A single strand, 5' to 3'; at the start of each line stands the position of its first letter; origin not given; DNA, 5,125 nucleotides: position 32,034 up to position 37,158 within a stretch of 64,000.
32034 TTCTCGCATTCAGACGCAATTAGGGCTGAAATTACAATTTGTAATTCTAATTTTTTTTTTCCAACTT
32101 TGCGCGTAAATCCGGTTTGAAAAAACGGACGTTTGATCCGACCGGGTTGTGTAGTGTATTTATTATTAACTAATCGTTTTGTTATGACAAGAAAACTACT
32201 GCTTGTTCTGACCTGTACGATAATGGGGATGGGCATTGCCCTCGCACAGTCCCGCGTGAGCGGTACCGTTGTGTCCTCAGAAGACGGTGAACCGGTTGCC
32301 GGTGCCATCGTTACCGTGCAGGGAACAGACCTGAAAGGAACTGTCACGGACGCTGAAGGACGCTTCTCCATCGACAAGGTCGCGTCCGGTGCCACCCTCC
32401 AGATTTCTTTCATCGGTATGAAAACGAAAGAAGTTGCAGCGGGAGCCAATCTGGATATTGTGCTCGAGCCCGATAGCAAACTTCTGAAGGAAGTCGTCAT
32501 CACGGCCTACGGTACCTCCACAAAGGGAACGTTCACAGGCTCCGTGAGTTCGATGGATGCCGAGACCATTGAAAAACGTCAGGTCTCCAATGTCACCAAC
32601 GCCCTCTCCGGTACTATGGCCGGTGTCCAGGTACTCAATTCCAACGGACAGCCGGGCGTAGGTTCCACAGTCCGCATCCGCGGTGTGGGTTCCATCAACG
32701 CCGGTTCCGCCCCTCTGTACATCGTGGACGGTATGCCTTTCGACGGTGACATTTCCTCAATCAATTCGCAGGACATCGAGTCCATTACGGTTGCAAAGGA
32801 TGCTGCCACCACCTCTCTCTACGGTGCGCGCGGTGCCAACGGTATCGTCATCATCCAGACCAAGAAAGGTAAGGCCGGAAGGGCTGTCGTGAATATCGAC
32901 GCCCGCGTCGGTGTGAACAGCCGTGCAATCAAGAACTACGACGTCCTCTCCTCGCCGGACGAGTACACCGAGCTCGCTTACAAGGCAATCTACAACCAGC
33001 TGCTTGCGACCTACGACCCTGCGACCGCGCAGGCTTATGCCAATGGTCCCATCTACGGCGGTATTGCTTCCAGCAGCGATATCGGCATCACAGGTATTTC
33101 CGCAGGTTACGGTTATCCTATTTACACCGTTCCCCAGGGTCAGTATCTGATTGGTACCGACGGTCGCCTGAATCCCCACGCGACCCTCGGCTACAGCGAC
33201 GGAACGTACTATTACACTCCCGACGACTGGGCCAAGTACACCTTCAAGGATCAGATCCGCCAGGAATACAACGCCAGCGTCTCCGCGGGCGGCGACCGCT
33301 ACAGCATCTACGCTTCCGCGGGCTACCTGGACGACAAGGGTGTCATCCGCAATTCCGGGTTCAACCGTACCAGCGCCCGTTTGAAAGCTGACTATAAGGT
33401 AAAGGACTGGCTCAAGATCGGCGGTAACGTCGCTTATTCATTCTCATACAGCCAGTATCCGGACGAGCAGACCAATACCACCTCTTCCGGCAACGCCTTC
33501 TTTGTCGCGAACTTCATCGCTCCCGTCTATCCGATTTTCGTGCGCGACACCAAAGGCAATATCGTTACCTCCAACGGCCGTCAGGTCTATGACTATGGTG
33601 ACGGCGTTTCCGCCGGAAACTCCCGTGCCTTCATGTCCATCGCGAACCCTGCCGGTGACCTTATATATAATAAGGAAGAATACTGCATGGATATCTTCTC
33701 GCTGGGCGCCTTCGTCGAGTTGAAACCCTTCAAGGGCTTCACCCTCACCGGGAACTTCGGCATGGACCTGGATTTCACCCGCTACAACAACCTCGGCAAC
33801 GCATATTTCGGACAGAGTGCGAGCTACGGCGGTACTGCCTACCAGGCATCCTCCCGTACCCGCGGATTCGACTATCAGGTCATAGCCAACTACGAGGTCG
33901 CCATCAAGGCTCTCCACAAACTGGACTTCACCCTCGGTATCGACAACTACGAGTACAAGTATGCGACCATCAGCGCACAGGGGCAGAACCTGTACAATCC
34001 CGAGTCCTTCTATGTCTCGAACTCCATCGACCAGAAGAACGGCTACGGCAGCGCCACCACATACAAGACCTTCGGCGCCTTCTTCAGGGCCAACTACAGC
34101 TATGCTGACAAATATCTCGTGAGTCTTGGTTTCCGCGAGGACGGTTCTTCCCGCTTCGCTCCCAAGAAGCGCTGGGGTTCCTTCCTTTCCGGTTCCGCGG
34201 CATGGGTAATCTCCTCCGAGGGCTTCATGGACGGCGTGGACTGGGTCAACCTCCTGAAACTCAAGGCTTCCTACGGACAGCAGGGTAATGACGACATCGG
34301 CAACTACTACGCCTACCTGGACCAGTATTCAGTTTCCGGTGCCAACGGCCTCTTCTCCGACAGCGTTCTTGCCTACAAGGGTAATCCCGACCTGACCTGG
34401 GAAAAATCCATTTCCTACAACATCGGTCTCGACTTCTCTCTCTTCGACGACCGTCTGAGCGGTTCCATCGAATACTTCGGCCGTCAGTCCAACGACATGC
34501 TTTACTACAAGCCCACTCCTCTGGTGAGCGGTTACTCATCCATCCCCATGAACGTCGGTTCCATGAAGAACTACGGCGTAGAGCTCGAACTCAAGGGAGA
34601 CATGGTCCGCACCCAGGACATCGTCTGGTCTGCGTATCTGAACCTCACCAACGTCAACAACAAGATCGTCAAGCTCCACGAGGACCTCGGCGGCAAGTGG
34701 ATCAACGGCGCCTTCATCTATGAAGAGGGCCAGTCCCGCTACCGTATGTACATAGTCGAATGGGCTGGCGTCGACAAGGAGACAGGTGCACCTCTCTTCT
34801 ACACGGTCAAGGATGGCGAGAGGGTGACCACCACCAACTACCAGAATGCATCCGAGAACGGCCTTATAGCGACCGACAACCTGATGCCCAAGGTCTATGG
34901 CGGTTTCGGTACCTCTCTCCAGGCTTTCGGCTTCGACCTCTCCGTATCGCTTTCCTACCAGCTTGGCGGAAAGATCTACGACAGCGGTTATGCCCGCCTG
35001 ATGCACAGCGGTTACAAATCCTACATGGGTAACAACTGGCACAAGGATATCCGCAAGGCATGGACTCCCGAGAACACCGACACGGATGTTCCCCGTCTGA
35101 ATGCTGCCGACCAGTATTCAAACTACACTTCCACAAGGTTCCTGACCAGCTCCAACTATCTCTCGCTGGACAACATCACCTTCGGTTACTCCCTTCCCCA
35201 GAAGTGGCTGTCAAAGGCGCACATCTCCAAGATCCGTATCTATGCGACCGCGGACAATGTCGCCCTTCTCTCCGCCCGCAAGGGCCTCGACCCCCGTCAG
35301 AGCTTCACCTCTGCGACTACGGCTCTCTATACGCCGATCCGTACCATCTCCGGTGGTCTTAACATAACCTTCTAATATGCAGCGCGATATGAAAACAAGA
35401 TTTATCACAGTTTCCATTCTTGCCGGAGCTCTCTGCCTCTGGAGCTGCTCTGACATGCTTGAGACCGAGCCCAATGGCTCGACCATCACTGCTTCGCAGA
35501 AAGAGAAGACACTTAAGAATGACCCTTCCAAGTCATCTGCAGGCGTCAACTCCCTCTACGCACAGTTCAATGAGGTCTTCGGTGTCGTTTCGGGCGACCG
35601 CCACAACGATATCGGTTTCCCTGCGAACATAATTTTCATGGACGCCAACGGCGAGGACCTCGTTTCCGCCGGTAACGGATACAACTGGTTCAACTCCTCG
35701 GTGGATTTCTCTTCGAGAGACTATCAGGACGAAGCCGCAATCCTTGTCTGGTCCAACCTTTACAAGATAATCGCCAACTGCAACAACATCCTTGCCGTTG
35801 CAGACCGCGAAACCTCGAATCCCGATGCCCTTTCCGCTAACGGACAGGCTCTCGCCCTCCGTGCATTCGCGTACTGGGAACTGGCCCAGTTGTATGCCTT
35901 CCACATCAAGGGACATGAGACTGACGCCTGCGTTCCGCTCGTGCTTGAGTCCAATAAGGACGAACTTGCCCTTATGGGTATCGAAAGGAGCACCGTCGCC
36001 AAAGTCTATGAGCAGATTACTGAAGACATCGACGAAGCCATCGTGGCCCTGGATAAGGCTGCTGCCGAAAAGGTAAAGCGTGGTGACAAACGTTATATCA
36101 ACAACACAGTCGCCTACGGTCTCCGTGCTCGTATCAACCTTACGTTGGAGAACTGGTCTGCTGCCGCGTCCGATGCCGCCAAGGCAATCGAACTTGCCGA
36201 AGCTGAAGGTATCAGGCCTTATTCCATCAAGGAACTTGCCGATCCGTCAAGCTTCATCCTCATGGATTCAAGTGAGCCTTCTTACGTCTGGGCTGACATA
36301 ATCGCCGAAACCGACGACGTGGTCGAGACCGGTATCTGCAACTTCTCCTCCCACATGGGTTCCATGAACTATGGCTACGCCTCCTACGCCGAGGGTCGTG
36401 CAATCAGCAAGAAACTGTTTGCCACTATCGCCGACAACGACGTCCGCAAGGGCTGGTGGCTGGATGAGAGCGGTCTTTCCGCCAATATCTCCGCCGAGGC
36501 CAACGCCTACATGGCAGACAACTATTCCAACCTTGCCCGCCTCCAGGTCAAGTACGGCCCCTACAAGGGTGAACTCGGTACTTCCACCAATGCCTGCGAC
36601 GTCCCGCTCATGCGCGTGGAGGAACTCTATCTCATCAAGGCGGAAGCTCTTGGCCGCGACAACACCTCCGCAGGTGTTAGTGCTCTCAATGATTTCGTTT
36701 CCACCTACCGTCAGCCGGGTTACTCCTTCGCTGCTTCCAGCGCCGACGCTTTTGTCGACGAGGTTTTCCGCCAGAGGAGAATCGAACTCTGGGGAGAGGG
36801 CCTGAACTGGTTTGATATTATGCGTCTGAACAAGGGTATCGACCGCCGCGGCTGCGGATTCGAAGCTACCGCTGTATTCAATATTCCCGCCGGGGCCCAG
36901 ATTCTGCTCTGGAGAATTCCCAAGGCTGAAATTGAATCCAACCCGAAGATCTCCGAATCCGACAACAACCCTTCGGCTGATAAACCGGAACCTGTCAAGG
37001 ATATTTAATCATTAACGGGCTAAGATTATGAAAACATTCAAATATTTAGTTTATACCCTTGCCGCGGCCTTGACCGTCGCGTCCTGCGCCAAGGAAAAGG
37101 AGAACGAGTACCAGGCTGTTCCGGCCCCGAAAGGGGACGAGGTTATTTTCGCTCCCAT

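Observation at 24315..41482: Self-contained Mpi-type invertible promoter switch choosing between two divergent SusC/SusD/lipoprotein cassettes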

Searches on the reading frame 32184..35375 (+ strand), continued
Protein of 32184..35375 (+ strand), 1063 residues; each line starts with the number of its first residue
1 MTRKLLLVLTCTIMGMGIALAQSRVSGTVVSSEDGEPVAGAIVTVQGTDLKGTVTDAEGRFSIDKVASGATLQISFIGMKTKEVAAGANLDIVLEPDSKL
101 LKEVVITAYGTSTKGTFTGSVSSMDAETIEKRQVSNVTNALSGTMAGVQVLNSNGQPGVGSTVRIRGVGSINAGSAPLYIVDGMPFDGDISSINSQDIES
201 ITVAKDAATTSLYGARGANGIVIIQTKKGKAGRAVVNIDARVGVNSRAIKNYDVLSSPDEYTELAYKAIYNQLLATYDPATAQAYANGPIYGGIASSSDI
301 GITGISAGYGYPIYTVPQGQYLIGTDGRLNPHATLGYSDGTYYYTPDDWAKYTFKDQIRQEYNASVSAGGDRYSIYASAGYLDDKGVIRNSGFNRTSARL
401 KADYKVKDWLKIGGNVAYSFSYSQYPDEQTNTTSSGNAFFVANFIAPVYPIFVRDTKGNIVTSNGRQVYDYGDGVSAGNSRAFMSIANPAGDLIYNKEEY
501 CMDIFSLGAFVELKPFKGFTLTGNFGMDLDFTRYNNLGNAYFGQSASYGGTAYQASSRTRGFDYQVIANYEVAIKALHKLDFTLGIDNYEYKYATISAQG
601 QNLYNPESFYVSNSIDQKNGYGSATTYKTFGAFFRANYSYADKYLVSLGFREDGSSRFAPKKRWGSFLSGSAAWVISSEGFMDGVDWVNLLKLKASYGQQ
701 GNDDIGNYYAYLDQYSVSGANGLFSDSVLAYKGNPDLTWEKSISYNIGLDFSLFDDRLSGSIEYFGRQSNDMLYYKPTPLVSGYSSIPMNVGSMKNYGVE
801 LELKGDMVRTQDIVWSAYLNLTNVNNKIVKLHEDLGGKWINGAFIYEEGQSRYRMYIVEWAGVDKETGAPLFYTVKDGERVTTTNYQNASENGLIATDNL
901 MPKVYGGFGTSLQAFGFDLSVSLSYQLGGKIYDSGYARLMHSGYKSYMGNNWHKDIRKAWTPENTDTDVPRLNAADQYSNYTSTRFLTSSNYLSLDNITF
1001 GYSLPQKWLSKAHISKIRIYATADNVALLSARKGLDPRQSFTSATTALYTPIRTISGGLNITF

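Call 67: find_encoding_contigs(protein=P0292, flank=6000, max_places=3)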
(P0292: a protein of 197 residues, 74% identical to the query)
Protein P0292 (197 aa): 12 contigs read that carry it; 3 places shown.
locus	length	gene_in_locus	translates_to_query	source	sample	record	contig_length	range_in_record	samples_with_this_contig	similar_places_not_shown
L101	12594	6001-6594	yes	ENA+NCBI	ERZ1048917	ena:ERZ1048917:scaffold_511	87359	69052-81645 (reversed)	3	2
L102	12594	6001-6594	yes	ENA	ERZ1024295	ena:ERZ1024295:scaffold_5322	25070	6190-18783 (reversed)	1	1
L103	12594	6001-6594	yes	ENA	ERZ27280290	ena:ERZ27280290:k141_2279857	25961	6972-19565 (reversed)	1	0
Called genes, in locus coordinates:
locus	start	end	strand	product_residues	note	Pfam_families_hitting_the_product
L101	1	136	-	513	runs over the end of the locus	PF14322:SusD-like_3, PF07980:SusD_RagB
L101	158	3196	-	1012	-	PF13620:CarboxypepD_reg, PF13715:CarbopepD_reg_2, PF07715:Plug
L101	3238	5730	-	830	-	-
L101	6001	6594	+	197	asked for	PF00239:Resolvase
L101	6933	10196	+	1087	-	PF13620:CarboxypepD_reg, PF13715:CarbopepD_reg_2, PF07715:Plug, PF00593:TonB_dep_Rec_b-barrel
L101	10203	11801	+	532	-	PF14322:SusD-like_3, PF07980:SusD_RagB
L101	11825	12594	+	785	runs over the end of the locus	-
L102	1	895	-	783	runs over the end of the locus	-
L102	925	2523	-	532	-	PF14322:SusD-like_3, PF07980:SusD_RagB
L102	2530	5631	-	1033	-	PF07715:Plug, PF00593:TonB_dep_Rec_b-barrel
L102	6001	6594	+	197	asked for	PF00239:Resolvase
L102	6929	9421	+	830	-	-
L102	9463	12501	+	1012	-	PF13620:CarboxypepD_reg, PF13715:CarbopepD_reg_2, PF07715:Plug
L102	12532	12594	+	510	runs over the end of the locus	PF14322:SusD-like_3, PF07980:SusD_RagB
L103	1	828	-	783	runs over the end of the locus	-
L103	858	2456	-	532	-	PF14322:SusD-like_3, PF07980:SusD_RagB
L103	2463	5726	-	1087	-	PF13620:CarboxypepD_reg, PF13715:CarbopepD_reg_2, PF07715:Plug, PF00593:TonB_dep_Rec_b-barrel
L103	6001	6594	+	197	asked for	PF00239:Resolvase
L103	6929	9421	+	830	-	-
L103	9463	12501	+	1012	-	PF13620:CarboxypepD_reg, PF13715:CarbopepD_reg_2, PF07715:Plug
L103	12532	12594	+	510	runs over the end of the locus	PF14322:SusD-like_3, PF07980:SusD_RagB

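Call 68: find_encoding_contigs(protein=P0277, flank=6000, max_places=3)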
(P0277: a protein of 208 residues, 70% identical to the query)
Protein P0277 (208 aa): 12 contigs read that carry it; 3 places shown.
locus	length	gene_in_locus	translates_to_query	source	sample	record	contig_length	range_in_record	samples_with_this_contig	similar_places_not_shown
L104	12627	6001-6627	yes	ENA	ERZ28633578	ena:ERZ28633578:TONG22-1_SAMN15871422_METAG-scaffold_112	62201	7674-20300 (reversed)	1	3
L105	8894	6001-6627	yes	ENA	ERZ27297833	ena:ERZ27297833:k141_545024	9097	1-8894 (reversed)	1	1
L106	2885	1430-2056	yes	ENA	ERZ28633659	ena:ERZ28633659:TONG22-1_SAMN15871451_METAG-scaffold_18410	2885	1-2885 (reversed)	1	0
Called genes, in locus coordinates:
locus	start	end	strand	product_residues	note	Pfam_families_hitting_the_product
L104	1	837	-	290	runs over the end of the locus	-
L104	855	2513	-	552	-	PF14322:SusD-like_3, PF07980:SusD_RagB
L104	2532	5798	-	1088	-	PF13620:CarboxypepD_reg, PF13715:CarbopepD_reg_2, PF07715:Plug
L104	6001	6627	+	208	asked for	PF00239:Resolvase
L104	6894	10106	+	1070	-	PF13620:CarboxypepD_reg, PF13715:CarbopepD_reg_2, PF07715:Plug, PF00593:TonB_dep_Rec_b-barrel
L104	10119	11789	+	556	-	PF12741:SusD-like, PF12771:SusD-like_2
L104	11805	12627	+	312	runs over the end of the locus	-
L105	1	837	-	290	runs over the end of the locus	-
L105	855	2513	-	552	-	PF14322:SusD-like_3, PF07980:SusD_RagB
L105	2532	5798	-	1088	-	PF13620:CarboxypepD_reg, PF13715:CarbopepD_reg_2, PF07715:Plug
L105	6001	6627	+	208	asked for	PF00239:Resolvase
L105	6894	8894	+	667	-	?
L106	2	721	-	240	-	?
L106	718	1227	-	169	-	-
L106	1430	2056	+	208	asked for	PF00239:Resolvase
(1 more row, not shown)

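Call 77: find_encoding_contigs(protein=P0303, flank=6000, max_places=3)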
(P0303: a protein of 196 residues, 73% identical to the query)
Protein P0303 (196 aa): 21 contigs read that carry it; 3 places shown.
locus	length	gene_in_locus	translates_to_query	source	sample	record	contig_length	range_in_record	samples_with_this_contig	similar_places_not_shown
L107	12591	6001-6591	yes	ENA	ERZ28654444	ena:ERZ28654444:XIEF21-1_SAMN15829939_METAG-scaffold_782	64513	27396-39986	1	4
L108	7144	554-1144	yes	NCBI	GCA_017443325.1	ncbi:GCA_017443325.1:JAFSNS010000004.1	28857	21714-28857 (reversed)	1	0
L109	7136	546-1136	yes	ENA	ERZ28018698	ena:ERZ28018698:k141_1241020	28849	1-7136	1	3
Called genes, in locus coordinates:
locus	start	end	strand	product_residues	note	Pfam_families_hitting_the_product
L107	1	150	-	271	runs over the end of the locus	-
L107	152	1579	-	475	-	PF14322:SusD-like_3, PF07980:SusD_RagB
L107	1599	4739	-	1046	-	PF13620:CarboxypepD_reg, PF13715:CarbopepD_reg_2, PF07715:Plug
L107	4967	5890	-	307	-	PF12784:PDDEXK_2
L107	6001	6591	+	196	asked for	PF00239:Resolvase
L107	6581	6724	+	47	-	-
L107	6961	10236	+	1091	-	PF13620:CarboxypepD_reg, PF13715:CarbopepD_reg_2, PF07715:Plug, PF00593:TonB_dep_Rec_b-barrel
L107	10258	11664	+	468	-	PF12741:SusD-like, PF12771:SusD-like_2, PF12741:SusD-like (weak)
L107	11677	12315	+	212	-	PF12888:Lipid_bd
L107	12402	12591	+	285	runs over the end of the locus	-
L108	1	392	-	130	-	PF12784:PDDEXK_2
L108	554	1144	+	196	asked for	PF00239:Resolvase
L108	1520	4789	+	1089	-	PF13620:CarboxypepD_reg, PF13715:CarbopepD_reg_2, PF07715:Plug, PF00593:TonB_dep_Rec_b-barrel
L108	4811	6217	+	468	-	PF12741:SusD-like, PF12771:SusD-like_2, PF12741:SusD-like (weak)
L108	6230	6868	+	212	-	PF12888:Lipid_bd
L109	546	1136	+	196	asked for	PF00239:Resolvase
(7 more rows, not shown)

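Call 78: find_encoding_contigs(protein=P0373, flank=6000, max_places=3)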
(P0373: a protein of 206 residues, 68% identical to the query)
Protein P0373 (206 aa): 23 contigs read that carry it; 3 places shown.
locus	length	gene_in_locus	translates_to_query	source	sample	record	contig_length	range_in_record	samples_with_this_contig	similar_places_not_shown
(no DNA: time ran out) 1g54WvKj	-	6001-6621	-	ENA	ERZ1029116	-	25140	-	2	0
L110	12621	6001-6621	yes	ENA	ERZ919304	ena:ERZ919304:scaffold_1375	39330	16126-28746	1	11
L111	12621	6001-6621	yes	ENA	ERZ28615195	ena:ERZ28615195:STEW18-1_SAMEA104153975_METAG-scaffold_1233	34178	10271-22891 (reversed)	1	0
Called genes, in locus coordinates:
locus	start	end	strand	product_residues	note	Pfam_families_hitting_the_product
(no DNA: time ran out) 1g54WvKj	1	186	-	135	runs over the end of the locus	PF02657:SufE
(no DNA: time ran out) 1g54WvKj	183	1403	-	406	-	PF00266:Aminotran_5, PF00155:Aminotran_1_2, PF01041:DegT_DnrJ_EryC1, PF01212:Beta_elim_lyase (weak), PF01053:Cys_Met_Meta_PP, PF05889:SepSecS (faint)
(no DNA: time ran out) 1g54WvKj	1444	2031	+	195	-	PF01330:RuvA_N, PF14520:HHH_5, PF07499:RuvA_C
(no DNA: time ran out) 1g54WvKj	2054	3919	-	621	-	PF01134:GIDA, PF12831:FAD_oxidored (weak), PF21680:GIDA_C_1st, PF13932:SAM_GIDA_C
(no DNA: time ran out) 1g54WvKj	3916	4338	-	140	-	PF02130:YbeY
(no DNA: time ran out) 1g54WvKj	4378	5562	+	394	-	PF13167:GTP-bdg_N, PF00071:Ras (faint), PF16360:GTP-bdg_M, PF03193:RsgA_GTPase (faint), PF00009:GTP_EFTU (faint), PF01926:MMR_HSR1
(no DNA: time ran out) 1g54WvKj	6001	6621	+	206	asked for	PF00239:Resolvase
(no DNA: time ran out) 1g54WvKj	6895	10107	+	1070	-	PF13620:CarboxypepD_reg, PF13715:CarbopepD_reg_2, PF07715:Plug, PF00593:TonB_dep_Rec_b-barrel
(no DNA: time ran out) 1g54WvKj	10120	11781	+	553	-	PF14322:SusD-like_3, PF07980:SusD_RagB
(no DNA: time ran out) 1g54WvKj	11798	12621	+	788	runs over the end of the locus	-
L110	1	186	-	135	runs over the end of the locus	PF02657:SufE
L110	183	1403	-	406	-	PF00266:Aminotran_5, PF00155:Aminotran_1_2, PF01041:DegT_DnrJ_EryC1, PF01212:Beta_elim_lyase (weak), PF01053:Cys_Met_Meta_PP, PF05889:SepSecS (faint)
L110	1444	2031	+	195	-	PF01330:RuvA_N, PF14520:HHH_5, PF07499:RuvA_C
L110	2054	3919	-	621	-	PF01134:GIDA, PF12831:FAD_oxidored (weak), PF21680:GIDA_C_1st, PF13932:SAM_GIDA_C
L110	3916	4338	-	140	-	PF02130:YbeY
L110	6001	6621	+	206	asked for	PF00239:Resolvase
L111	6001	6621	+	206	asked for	PF00239:Resolvase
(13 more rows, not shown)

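Call 79: find_encoding_contigs(protein=P0343, flank=6000, max_places=3)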
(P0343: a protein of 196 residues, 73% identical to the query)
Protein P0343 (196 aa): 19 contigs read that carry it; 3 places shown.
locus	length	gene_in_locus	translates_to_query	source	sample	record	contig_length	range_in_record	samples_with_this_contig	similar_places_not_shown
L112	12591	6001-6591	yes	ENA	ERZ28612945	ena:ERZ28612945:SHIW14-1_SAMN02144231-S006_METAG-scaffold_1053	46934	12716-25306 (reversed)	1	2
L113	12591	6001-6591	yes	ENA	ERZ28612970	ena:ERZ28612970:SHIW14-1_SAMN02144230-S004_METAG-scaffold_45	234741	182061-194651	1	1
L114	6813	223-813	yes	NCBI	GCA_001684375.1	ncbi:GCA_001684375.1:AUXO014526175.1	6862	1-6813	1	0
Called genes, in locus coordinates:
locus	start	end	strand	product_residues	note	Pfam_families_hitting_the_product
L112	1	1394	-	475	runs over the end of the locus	PF14322:SusD-like_3, PF07980:SusD_RagB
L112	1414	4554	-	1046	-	PF13620:CarboxypepD_reg, PF13715:CarbopepD_reg_2, PF07715:Plug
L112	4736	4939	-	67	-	-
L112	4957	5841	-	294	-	PF12784:PDDEXK_2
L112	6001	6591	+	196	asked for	PF00239:Resolvase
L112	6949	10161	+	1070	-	PF13620:CarboxypepD_reg, PF13715:CarbopepD_reg_2, PF07715:Plug, PF00593:TonB_dep_Rec_b-barrel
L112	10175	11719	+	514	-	PF12741:SusD-like, PF12771:SusD-like_2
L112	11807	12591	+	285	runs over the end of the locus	-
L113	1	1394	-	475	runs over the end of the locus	PF14322:SusD-like_3, PF07980:SusD_RagB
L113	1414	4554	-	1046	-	PF13620:CarboxypepD_reg, PF13715:CarbopepD_reg_2, PF07715:Plug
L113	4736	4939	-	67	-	-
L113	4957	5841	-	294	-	PF12784:PDDEXK_2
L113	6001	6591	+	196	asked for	PF00239:Resolvase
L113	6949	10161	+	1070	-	PF13620:CarboxypepD_reg, PF13715:CarbopepD_reg_2, PF07715:Plug, PF00593:TonB_dep_Rec_b-barrel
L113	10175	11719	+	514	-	PF12741:SusD-like, PF12771:SusD-like_2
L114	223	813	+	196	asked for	PF00239:Resolvase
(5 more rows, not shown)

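Call 82: search_protein_families(library=ncbifam, proteins=[P0260, P0292, P0277, P0303, P0373, P0343], max_evalue=1e-20)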
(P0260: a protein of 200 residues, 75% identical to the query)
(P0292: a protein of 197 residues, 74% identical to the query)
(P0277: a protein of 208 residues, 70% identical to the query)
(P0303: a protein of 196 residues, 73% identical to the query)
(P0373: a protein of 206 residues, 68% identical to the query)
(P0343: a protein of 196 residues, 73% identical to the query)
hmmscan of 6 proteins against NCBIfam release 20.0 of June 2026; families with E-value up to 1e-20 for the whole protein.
P0260 (200 aa): 1 family
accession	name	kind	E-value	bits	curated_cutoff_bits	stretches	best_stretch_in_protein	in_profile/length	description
NF009949.0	PRK13413.1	equivalog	9.5e-78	260.5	272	1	1-197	1-197/203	master DNA invertase Mpi family serine-type recombinase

P0292 (197 aa): 1 family
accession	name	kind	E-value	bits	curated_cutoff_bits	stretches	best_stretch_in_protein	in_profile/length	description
NF009949.0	PRK13413.1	equivalog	3e-79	265.4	272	1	1-196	1-196/203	master DNA invertase Mpi family serine-type recombinase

P0277 (208 aa): 1 family
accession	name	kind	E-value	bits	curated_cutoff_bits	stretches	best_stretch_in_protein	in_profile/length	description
NF009949.0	PRK13413.1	equivalog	6.6e-74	248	272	1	1-198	1-198/203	master DNA invertase Mpi family serine-type recombinase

P0303 (196 aa): 1 family
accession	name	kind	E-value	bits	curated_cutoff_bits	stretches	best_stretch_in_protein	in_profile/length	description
NF009949.0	PRK13413.1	equivalog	1.1e-75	253.8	272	1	1-195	1-195/203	master DNA invertase Mpi family serine-type recombinase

P0373 (206 aa): 1 family
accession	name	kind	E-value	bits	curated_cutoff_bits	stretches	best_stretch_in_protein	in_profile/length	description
NF009949.0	PRK13413.1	equivalog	5.1e-75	251.6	272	1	1-200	1-200/203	master DNA invertase Mpi family serine-type recombinase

P0343 (196 aa): 1 family
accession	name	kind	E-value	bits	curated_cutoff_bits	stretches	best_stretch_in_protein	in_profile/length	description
NF009949.0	PRK13413.1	equivalog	1.9e-75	253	272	1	1-195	1-195/203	master DNA invertase Mpi family serine-type recombinase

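Call 86: search_protein_families(library=pfam, proteins=[L086:13757-15868:+, L086:2469-3332:-, L101:3238-5730:-], max_evalue=1)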
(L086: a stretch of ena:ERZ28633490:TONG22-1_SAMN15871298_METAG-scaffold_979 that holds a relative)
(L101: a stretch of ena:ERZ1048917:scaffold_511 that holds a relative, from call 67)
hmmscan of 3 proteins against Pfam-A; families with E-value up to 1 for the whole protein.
L086:13757-15868:+ (703 aa): 0 families

L086:2469-3332:- (287 aa): 6 families
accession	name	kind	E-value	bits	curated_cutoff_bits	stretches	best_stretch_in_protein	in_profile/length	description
PF16132.11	DUF4843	-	0.0013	18.7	34.5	1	69-168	47-150/163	Domain of unknown function (DUF4843)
PF16283.10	DUF4929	-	0.0073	15.7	28.3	1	44-110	14-77/374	Domain of unknown function (DUF4929)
PF03442.20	CBM_X2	-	0.018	15.6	28.9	0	174-210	40-75/83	Carbohydrate binding domain X2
PF08522.16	BT_3987-like_N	-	0.022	15.9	25.9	1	49-112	22-96/120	BT_3987-like, N-terminal domain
PF03160.20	Calx-beta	-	0.056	13.9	27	1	52-127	20-96/119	Calx-beta domain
PF25204.1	DAAF9_2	-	0.13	12.2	27.5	1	54-152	82-180/210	DAAF9 domain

L101:3238-5730:- (830 aa): 3 families
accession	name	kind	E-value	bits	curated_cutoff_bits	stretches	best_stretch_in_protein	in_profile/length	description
PF19804.4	DUF6287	-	0.0043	16.8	26.3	0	677-694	10-28/34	Domain of unknown function (DUF6287)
PF07495.19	Y_Y_Y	-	0.012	15.9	26.6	1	186-230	5-49/65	Y_Y_Y domain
PF12570.13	DUF3750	-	0.055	14.6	25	0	601-686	19-99/128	Protein of unknown function (DUF3750)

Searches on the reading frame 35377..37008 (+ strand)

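Call 6: search_protein_families(library=pfam, proteins=[window:35377-37008:+])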
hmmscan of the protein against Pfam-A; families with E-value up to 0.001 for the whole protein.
window:35377-37008:+ (543 aa): 2 families
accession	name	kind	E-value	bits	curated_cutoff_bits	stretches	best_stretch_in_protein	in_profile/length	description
PF14322.12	SusD-like_3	-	7.4e-18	65.9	27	1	102-255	57-191/191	Starch-binding associating with outer membrane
PF07980.17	SusD_RagB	-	2.2e-12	47.7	23.1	1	381-526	126-292/297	SusD family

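Call 7: search_protein_families(library=ncbifam, proteins=[window:35377-37008:+])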
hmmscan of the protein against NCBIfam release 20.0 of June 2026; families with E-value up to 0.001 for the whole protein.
window:35377-37008:+ (543 aa): 1 family
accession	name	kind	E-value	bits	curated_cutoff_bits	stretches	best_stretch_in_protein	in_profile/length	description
NF033071.0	SusD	exception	4.2e-05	22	725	0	405-485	435-511/558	starch-binding outer membrane lipoprotein SusD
